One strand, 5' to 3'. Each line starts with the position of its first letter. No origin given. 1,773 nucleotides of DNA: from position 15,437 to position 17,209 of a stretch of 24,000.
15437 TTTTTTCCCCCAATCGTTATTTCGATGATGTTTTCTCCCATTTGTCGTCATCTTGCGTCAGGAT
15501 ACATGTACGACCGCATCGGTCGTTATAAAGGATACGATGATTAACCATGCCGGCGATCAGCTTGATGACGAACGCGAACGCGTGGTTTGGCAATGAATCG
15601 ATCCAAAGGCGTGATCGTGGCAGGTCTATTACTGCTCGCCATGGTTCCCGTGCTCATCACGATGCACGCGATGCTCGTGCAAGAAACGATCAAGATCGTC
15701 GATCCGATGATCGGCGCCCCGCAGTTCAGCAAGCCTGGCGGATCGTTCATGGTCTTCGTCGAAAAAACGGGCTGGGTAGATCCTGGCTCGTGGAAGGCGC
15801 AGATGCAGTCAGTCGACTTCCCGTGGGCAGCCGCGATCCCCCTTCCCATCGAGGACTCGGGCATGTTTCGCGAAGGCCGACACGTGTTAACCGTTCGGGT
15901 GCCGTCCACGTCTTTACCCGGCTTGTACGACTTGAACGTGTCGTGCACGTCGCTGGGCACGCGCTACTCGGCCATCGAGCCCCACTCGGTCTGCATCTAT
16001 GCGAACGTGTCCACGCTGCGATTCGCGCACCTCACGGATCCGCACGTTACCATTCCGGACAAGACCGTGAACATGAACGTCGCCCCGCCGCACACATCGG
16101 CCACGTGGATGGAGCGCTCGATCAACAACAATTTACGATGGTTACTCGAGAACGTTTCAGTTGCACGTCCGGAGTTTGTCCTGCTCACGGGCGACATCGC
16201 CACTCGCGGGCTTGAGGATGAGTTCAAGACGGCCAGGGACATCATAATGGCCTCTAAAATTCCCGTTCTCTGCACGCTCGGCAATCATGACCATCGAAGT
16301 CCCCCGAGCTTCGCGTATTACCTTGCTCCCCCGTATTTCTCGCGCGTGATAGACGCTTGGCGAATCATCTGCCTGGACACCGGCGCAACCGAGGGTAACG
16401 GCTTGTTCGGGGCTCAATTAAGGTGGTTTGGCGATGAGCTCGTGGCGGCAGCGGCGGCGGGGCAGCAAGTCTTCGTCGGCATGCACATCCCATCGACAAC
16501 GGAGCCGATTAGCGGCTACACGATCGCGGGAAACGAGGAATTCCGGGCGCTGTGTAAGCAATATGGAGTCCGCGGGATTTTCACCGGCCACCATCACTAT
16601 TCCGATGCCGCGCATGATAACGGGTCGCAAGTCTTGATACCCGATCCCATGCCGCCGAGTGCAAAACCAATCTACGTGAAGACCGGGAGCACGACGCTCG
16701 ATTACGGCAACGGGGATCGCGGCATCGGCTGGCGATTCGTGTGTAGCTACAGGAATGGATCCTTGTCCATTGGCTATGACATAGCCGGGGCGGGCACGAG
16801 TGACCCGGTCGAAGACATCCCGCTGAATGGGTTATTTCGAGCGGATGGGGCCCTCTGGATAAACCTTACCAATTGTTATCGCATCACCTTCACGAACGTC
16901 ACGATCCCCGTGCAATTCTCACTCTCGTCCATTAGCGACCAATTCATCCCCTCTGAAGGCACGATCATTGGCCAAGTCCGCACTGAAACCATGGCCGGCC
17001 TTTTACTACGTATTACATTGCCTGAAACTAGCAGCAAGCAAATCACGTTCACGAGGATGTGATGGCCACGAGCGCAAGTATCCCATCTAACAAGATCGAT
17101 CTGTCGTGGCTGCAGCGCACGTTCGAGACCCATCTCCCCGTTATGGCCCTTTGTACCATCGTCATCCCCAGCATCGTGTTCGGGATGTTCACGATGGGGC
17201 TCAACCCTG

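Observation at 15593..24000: Six-gene same-strand envelope cluster with no recognisable glycosyltransferase, ATPase or regulator: ecto-metallophosphoesterase, two 12-TM proteins, a 4-TM protein, a 9-TM::GH9-like fusion and a GH99/WbsX-like ectoenzyme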

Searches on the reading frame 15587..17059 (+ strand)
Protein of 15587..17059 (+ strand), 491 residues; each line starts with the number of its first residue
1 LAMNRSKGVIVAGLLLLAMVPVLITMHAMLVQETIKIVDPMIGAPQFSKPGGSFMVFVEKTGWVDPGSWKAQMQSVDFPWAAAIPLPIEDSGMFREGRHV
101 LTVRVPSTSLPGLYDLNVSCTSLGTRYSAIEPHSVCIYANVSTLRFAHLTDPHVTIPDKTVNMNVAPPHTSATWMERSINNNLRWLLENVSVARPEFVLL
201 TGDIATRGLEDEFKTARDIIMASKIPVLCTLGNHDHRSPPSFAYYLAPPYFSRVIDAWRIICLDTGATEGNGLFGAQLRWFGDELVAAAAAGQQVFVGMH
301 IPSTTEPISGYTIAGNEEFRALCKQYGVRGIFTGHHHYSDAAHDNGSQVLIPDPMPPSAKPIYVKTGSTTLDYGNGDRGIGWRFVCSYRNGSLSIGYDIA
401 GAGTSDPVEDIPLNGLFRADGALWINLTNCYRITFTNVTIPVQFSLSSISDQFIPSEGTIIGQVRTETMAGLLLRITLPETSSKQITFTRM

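Call 5: search_protein_families(library=pfam, proteins=[window:15587-17059:+], max_evalue=1)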
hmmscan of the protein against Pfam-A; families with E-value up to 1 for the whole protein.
window:15587-17059:+ (491 aa): 2 families
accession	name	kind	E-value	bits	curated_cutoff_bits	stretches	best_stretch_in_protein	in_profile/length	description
PF00149.33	Metallophos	-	5.6e-16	60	21.5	1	144-338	1-190/191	Calcineurin-like phosphoesterase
PF03167.25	UDG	-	0.18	12.4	24.3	1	157-207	60-96/141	Uracil DNA glycosylase superfamily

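Call 6: search_protein_families(library=ncbifam, proteins=[window:15587-17059:+], max_evalue=1)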
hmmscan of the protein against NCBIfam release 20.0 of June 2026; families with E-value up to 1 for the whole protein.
window:15587-17059:+ (491 aa): 5 families
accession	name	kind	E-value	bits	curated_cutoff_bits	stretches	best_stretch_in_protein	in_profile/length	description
NF050112.1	PhdiestSpdARhizob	equivalog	5.4e-09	36.1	400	1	195-346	40-207/264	2', 3'cyclic nucleotide phosphodiesterase SpdA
NF008359.0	PRK11148.1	equivalog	9.6e-05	22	225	1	194-352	55-220/275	3',5'-cyclic-AMP phosphodiesterase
NF053862.1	DS9_1_antiphage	equivalog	0.0014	17.6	420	1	138-220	188-266/486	anti-phage phosphoesterase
TIGR03729.1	acc_ester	subfamily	0.024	14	148.25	1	313-346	195-228/239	putative phosphoesterase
NF053861.1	DS8_antiphage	equivalog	0.04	11.6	790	1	186-223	25-62/994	anti-phage protein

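Call 37: search_solved_structures(query=window:15587-17059:+, max_evalue=0.01, show_alignments=1)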
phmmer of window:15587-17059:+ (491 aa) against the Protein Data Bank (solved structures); distinct sequences matched with E-value up to 0.01: 8.
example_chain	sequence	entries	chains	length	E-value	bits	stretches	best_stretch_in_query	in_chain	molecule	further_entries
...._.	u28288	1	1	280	1.4e-09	40.5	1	185-344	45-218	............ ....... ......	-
2hy1_A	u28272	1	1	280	1.9e-09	40.1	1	185-344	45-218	Rv0805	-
3ib7_A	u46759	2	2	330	3e-09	39.4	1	185-348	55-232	Icc protein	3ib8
2hyo_A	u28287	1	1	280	2.4e-08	36.4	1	185-344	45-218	Rv0805N97A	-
2zo9_B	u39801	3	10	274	0.00022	23.4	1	192-304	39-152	Phosphohydrolase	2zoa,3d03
2dxl_A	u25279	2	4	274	0.00022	23.4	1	192-304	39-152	Phosphohydrolase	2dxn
9k2e_A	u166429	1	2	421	0.00025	23.2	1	268-339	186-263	Acid sphingomyelinase-like phosphodiesterase 3b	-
5kar_A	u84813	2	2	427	0.00025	23.2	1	268-339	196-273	Acid sphingomyelinase-like phosphodiesterase 3b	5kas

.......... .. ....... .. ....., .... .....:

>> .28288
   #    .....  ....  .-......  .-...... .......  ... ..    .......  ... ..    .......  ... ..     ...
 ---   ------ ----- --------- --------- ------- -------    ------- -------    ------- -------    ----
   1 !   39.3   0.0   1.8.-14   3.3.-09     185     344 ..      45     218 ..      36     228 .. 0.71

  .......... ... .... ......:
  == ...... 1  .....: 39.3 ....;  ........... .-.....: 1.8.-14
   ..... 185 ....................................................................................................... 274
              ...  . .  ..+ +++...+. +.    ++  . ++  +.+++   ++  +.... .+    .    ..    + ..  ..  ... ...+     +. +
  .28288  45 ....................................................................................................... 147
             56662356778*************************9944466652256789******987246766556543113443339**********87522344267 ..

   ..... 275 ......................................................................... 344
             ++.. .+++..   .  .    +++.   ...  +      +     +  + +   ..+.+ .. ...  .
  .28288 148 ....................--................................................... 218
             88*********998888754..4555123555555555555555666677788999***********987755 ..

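Call 84: search_protein_families(library=padloc, proteins=[window:15593-17059:+], max_evalue=0.01)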
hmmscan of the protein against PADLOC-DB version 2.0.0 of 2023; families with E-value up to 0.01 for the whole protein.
window:15593-17059:+ (489 aa): 0 families
